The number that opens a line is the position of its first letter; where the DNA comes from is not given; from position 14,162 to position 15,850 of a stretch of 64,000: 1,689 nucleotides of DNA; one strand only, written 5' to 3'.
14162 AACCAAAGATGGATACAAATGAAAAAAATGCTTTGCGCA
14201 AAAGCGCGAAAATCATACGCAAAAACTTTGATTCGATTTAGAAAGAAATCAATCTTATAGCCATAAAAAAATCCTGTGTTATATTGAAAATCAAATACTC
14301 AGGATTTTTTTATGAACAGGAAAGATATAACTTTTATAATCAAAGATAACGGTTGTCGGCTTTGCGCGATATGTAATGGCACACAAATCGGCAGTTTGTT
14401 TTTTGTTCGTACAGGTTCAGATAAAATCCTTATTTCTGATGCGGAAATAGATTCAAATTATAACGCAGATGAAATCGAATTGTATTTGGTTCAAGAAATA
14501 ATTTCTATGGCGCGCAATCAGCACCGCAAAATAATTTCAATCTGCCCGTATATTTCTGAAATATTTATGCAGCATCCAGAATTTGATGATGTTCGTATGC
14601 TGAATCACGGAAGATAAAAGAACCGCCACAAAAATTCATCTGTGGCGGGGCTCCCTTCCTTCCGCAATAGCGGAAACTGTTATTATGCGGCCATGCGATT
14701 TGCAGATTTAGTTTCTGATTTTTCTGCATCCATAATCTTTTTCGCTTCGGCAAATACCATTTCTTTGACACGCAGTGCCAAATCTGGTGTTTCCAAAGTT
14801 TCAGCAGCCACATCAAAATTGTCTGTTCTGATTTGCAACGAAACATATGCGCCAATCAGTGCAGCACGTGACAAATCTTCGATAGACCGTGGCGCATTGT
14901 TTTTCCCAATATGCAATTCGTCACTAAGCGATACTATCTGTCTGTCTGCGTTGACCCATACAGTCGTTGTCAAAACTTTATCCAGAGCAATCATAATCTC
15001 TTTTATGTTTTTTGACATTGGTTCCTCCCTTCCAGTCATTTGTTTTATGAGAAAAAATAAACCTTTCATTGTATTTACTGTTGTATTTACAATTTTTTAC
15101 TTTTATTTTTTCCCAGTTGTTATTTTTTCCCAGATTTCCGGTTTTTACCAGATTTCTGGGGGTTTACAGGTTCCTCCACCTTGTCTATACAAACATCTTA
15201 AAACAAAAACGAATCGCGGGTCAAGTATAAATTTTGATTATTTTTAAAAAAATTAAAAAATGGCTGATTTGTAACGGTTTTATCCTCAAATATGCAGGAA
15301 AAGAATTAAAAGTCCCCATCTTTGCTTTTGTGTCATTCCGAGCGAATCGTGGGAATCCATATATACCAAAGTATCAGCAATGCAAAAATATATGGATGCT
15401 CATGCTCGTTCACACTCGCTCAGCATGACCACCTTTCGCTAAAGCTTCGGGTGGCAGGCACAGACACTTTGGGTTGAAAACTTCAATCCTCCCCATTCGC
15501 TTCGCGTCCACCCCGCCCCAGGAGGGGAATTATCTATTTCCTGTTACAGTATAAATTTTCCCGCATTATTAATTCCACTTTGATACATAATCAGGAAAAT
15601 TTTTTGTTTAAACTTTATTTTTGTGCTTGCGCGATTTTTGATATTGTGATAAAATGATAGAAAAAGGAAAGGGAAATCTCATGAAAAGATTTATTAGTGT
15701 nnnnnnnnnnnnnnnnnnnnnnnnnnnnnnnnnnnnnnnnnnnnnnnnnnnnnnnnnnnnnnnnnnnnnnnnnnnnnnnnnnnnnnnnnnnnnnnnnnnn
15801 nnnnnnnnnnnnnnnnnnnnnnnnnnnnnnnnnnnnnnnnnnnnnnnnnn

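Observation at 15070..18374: Orphan 897-aa secreted protein with S/T/R-rich low-complexity region and Cys-rich domains behind a 600-bp repeat-laden control region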

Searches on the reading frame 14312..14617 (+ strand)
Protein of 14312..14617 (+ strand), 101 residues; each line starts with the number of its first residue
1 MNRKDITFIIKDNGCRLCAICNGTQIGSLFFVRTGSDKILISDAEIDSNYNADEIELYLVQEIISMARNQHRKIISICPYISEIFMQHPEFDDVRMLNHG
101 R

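Call 8: search_protein_families(library=pfam, proteins=[window:14312-14617:+], max_evalue=1)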
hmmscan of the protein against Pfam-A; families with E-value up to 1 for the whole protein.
window:14312-14617:+ (101 aa): 2 families
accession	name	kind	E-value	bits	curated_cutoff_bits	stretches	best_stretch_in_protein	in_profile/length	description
PF14542.12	Acetyltransf_CG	-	1.2e-09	38.6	30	1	23-94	9-80/80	GCN5-related N-acetyl-transferase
PF10955.13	Fin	-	0.059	14.1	23.7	1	61-95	38-72/76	Anti-sigma-F factor Fin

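Call 9: search_protein_families(library=ncbifam, proteins=[window:14312-14617:+], max_evalue=1)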
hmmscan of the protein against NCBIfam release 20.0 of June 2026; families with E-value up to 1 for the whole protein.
window:14312-14617:+ (101 aa): 2 families
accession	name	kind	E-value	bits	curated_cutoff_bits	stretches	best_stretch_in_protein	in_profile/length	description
NF053765.1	AntSigFFinGp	equivalog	0.034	14.6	95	1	60-94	37-71/76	anti-sigma-F factor Fin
NF011684.0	PRK15104.1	equivalog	0.19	10.4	947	1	44-96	265-315/543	oligopeptide ABC transporter substrate-binding protein OppA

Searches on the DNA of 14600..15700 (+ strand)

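Call 35: search_rna_families(source=window, start=14600, end=15700, threshold=evalue, max_evalue=10)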
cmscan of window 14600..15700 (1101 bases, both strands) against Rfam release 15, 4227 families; matches with E-value up to 10: 3.
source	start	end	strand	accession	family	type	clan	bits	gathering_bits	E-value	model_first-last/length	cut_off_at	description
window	14980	15033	-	RF00382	DnaX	Cis-reg; frameshift_element;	-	14.5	35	2.6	1-65/65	no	DnaX ribosomal frameshifting element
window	15233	15327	-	RF01494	rliD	Gene; antisense;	-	9.9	50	6.4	1-327/327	no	Listeria sRNA rliD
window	15155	15262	-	RF01849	alpha_tmRNA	Gene;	CL00001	9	50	2.2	1-355/355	no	Alphaproteobacteria transfer-messenger RNA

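Call 75: search_dna_similar(query=window:15262-15610:+, collection=phages, mode=distant, max_rows=8)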
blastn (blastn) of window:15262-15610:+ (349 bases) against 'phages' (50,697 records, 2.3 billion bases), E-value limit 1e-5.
No match.

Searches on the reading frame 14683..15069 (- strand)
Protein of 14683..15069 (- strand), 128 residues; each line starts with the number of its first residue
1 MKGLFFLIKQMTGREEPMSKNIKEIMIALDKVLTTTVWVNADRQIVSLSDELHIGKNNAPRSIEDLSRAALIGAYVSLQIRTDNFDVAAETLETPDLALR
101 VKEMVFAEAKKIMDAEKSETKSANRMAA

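Call 8: search_protein_families(library=pfam, proteins=[window:14683-15069:-], max_evalue=1)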
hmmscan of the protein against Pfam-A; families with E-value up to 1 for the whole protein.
window:14683-15069:- (128 aa): 0 families

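Call 9: search_protein_families(library=ncbifam, proteins=[window:14683-15069:-], max_evalue=1)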
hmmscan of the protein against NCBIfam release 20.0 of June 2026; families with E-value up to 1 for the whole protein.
window:14683-15069:- (128 aa): 0 families

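Call 49: search_solved_structures(query=window:14683-15018:-, max_evalue=10)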
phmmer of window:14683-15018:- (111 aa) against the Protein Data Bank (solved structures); distinct sequences matched with E-value up to 10: 4.
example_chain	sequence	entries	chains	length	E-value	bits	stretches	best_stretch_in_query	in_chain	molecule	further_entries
6cw1_A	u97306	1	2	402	0.66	13.6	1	2-41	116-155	Neurexin-1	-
2h0b_A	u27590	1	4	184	0.84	13.3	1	2-41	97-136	Neurexin-1-alpha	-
6pnp_A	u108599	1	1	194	0.93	13.2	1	2-41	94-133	Neurexin-1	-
8fbj_A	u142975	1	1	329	8.9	10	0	65-104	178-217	KWOCA_60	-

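Call 80: list_cluster_members(proteins=[window:14683-15018:-, window:15681-18371:+, window:15654-18371:+])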
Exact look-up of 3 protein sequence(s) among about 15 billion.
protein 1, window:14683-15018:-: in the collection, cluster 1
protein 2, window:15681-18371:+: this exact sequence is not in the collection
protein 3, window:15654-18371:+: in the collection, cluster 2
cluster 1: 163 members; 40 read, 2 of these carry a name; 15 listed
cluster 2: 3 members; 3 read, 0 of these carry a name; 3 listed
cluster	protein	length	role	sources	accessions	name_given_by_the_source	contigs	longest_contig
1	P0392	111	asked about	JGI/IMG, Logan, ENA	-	-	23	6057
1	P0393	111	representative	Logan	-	-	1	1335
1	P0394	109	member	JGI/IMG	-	hypothetical protein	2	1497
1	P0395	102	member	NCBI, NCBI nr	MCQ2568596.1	MAG: hypothetical protein MJ163_03295 [Alphaproteobacteria bacterium] | hypothetical protein [Alphaproteobacteria bacterium]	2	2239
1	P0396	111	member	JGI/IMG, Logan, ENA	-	-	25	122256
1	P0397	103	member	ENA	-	-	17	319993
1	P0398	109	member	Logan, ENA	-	-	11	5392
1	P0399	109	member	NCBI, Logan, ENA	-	-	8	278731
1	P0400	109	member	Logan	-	-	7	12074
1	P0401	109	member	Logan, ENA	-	-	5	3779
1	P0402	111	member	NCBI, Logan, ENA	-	-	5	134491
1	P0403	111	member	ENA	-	-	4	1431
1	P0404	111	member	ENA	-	-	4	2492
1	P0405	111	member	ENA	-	-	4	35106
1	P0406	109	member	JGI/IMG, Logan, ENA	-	-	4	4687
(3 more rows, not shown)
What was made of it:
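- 14683..15018 (-): Divergent neighbour: a highly conserved 111-aa protein of unknown function (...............). The true start is 15018, not 15069. Called as 111 aa in public records (call 80).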

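Call 102: search_protein_families(library=pfam, proteins=[window:14683-15018:-], max_evalue=0.01)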
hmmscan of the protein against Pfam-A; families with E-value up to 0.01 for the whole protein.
window:14683-15018:- (111 aa): 0 families
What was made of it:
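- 14683..15018 (-): No Pfam, NCBIfam or PDB hit (calls 8, 9, 49, 102).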
